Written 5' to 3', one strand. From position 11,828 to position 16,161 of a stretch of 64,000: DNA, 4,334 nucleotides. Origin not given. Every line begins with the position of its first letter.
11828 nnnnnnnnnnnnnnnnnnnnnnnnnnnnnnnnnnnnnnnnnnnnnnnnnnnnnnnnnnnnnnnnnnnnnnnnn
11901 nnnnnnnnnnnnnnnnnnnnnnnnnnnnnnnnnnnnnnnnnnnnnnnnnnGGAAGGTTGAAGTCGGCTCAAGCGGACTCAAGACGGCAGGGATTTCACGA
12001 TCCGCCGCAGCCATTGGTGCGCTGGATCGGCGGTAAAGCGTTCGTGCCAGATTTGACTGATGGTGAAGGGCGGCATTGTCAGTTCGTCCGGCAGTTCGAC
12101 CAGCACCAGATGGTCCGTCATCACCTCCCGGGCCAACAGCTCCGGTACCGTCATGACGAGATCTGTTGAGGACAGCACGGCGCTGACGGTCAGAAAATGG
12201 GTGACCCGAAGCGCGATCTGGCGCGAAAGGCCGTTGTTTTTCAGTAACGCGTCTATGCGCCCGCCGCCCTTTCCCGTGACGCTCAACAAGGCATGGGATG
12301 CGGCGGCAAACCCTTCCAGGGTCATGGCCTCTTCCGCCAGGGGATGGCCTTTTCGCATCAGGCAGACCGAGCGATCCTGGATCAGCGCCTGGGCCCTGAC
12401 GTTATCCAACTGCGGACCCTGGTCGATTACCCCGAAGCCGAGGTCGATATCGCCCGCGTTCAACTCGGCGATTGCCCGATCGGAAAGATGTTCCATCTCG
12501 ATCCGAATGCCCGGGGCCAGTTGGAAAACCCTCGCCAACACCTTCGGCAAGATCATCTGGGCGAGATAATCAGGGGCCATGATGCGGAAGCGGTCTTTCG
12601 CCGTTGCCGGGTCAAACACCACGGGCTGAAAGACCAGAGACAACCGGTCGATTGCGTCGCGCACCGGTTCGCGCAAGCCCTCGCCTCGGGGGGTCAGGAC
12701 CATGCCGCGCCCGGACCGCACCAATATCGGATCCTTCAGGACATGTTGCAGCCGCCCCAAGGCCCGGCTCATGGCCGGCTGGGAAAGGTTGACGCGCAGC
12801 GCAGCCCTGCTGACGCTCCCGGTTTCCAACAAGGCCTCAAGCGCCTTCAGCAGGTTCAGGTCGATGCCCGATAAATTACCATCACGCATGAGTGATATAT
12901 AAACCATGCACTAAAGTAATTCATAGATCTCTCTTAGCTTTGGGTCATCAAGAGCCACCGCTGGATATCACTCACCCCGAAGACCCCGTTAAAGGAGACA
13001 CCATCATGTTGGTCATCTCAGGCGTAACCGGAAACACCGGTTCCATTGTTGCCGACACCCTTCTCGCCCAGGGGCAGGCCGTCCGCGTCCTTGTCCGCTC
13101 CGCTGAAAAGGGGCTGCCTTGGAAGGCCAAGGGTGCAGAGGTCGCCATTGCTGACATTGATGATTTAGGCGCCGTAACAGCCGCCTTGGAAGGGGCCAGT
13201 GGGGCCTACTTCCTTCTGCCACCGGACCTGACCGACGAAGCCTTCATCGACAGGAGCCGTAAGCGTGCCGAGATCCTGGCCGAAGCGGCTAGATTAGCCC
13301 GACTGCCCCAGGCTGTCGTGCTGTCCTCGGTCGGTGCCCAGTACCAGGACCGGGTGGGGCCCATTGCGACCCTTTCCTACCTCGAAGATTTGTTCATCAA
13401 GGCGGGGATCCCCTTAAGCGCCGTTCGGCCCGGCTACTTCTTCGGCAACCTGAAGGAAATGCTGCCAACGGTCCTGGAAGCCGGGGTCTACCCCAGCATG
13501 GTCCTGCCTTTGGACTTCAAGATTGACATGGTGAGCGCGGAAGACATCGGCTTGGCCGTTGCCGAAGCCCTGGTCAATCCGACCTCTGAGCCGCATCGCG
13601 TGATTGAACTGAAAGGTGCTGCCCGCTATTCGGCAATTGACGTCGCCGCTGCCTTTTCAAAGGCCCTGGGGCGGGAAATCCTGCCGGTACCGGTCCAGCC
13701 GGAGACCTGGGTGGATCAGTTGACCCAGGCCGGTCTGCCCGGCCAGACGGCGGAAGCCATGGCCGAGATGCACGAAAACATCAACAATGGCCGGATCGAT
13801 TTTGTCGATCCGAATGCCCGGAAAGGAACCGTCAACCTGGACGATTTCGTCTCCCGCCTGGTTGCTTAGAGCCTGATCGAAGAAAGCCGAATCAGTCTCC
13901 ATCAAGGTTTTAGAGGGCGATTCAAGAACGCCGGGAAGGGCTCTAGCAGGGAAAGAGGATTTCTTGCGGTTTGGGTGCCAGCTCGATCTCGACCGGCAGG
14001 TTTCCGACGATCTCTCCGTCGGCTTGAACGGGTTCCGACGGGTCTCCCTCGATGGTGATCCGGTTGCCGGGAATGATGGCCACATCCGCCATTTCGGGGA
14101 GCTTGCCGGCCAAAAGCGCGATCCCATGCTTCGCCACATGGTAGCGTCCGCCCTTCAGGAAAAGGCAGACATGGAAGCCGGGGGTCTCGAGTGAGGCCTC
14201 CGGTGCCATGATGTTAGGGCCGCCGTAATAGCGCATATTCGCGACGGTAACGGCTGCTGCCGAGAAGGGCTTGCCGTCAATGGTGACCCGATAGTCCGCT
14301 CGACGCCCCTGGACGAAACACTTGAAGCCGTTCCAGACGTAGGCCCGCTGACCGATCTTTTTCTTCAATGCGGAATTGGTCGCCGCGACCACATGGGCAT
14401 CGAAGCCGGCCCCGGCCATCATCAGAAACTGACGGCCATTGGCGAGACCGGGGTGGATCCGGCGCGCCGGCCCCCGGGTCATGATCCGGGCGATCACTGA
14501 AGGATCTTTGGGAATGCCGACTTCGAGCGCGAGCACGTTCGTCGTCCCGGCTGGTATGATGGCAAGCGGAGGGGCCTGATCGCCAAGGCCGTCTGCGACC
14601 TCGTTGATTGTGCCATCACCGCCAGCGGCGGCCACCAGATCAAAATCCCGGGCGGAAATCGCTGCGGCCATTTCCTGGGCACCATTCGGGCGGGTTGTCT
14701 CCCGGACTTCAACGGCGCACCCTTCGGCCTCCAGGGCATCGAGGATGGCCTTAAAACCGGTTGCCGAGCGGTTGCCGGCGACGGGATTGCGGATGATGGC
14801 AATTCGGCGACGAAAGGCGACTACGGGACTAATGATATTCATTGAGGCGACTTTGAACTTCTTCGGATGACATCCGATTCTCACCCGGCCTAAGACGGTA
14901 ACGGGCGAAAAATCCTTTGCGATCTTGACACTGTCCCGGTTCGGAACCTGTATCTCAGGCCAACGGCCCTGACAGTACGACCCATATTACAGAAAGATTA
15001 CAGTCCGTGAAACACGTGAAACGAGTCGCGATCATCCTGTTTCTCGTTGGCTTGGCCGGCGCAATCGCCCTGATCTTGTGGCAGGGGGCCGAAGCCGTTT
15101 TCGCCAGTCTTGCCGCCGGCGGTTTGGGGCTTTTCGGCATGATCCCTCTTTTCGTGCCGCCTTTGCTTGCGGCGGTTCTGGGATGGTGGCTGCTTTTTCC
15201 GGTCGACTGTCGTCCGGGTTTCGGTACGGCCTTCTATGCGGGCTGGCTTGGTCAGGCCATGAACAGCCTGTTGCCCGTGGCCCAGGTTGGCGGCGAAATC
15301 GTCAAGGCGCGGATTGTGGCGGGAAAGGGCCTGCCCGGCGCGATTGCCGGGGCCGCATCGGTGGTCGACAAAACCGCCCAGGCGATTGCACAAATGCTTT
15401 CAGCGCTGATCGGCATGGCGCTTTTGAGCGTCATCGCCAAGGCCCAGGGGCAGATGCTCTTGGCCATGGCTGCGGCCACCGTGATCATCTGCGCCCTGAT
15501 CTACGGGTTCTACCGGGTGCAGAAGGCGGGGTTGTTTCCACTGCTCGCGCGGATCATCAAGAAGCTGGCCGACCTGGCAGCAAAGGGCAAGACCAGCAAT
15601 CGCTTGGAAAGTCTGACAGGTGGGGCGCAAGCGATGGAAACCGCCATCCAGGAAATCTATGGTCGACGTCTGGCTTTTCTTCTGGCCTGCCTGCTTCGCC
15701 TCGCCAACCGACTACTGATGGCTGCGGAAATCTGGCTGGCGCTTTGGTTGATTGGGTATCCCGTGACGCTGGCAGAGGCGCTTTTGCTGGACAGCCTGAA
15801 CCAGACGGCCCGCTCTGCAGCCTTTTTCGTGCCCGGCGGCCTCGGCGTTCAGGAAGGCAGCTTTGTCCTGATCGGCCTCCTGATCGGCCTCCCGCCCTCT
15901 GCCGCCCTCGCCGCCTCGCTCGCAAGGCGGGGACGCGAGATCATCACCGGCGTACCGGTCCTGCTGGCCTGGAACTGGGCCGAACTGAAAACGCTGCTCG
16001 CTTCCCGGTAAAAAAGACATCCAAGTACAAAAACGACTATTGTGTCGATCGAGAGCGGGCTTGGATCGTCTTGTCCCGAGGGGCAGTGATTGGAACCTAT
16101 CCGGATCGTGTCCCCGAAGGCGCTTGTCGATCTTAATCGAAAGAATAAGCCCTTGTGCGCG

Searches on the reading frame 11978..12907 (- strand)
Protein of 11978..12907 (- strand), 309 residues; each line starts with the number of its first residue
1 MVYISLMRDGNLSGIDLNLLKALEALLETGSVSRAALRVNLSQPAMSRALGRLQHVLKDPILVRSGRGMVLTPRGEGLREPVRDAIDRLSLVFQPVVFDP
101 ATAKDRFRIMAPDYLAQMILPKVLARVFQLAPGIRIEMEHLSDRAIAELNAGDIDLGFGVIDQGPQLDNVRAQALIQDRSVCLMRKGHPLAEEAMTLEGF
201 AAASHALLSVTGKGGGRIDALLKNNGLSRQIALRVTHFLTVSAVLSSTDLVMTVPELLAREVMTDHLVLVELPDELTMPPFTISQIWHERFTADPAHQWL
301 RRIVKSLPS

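Call 54: search_protein_families(library=pfam, proteins=[window:11978-12907:-])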
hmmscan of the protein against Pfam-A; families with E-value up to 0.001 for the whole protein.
window:11978-12907:- (309 aa): 2 families
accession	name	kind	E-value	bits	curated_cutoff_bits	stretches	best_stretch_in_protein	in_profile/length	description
PF03466.25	LysR_substrate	-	3.1e-29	102.3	28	1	104-305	5-205/209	LysR substrate binding domain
PF00126.33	HTH_1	-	1.2e-17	64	26.6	1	17-76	1-60/60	Bacterial regulatory helix-turn-helix protein, lysR family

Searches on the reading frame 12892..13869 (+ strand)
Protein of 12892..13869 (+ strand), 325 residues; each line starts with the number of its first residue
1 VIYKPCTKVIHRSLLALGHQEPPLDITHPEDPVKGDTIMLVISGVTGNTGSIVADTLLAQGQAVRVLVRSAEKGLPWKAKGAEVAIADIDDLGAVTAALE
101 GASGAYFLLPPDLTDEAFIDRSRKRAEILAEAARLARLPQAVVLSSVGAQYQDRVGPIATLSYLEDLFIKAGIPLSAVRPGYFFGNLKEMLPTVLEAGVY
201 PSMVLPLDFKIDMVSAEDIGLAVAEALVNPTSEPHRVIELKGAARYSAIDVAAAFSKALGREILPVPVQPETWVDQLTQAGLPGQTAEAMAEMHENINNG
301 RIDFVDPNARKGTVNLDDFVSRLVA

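Call 54: search_protein_families(library=pfam, proteins=[window:12892-13869:+])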
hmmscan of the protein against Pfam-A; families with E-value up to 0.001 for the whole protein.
window:12892-13869:+ (325 aa): 3 families
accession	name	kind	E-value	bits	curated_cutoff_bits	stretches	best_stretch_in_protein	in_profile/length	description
PF05368.20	NmrA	-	3.4e-22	79.8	27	1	40-299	5-269/298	NmrA-like family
PF13460.12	NAD_binding_10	-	5.9e-11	43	27.2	1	44-153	1-107/184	NAD(P)H-binding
PF01370.27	Epimerase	-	0.00052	19.9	20.9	0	41-146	2-115/240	NAD dependent epimerase/dehydratase family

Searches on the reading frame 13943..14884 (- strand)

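Call 54: search_protein_families(library=pfam, proteins=[window:13943-14884:-])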
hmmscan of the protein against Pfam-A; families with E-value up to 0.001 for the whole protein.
window:13943-14884:- (313 aa): 3 families
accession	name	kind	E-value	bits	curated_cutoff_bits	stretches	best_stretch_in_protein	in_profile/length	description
PF00781.29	DAGK_cat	-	9.8e-28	96.7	23.6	1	28-144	2-121/125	Diacylglycerol kinase catalytic domain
PF19279.4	YegS_C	-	3.7e-19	69.5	27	1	158-308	4-155/158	YegS C-terminal NAD kinase beta sandwich-like domain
PF01513.26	NAD_kinase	-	7.2e-06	26.8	25.5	1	72-119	64-111/130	ATP-NAD kinase N-terminal domain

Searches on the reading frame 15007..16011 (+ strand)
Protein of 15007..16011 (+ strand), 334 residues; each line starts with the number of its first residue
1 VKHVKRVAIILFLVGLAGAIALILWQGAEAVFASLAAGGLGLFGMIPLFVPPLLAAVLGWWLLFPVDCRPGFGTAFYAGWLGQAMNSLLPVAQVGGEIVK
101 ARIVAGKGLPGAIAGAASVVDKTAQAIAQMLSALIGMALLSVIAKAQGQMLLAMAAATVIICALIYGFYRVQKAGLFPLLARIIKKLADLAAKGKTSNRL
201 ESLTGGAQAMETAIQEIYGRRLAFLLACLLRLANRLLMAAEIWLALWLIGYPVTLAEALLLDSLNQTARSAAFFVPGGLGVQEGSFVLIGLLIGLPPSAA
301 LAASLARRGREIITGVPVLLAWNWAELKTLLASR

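Call 54: search_protein_families(library=pfam, proteins=[window:15007-16011:+])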
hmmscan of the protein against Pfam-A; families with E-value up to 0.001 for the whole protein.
window:15007-16011:+ (334 aa): 1 family
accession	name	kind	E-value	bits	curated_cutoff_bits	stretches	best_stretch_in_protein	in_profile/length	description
PF03706.18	LPG_synthase_TM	-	6.9e-25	88.6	33.4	1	13-313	2-296/302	Lysylphosphatidylglycerol synthase TM region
